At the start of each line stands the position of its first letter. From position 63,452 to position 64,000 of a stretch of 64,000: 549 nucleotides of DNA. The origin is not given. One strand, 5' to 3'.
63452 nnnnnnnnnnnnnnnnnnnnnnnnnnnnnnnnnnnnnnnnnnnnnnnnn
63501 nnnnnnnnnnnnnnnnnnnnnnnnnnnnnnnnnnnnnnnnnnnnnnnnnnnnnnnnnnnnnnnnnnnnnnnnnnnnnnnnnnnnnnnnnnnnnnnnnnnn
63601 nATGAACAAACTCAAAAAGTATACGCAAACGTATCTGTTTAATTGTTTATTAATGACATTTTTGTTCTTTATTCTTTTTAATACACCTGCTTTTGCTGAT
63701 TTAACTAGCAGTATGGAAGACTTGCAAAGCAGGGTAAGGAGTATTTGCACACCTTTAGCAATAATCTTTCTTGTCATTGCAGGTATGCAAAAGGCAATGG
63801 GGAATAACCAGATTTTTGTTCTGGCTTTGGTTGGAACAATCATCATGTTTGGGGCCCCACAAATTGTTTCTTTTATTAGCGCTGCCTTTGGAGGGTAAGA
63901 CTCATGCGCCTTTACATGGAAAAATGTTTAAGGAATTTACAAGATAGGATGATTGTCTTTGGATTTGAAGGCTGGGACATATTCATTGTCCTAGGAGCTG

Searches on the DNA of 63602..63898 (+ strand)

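Call 100: search_with_rna_model(model_id=R1, sources=[L042, L043, L044, L045, L046, L047, L048, L049, L050, L052, L053, L054, L007], max_evalue=0.1)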
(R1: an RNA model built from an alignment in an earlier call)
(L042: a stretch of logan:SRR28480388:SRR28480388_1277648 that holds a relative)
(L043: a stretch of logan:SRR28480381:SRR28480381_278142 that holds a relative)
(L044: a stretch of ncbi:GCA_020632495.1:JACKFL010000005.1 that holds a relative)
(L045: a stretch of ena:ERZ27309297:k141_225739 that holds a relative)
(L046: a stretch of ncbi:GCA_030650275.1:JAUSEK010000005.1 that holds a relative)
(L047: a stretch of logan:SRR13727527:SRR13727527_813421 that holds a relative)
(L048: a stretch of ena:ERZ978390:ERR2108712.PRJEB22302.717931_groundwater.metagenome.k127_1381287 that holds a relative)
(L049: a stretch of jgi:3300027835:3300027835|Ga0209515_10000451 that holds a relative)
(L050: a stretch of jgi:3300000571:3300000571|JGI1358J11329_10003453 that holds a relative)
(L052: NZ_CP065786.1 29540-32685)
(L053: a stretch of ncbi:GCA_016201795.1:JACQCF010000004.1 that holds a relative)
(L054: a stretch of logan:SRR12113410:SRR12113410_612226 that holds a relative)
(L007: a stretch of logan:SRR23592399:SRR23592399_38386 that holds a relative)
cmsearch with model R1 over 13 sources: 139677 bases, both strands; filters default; matches with E-value up to 0.1: 11.
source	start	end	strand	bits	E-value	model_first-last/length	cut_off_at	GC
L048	7040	7176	+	155.8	1.4e-37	1-137/137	no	0.48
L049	7040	7176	+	155.8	1.4e-37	1-137/137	no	0.48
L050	1998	2134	+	155.8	1.4e-37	1-137/137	no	0.48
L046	8039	8175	+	143.3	2.4e-34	1-137/137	no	0.45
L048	7090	7145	-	38.6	2.4e-07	51-106/137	no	0.54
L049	7090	7145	-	38.6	2.4e-07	51-106/137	no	0.54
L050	2048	2103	-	38.6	2.4e-07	51-106/137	no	0.54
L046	8089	8144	-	37.8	3.9e-07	51-106/137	no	0.45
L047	1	57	+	34.3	3.2e-06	81-137/137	5'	0.37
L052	1483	1626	+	26.6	0.00031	1-137/137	no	0.43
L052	1516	1626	-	26.5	0.00031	1-137/137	no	0.41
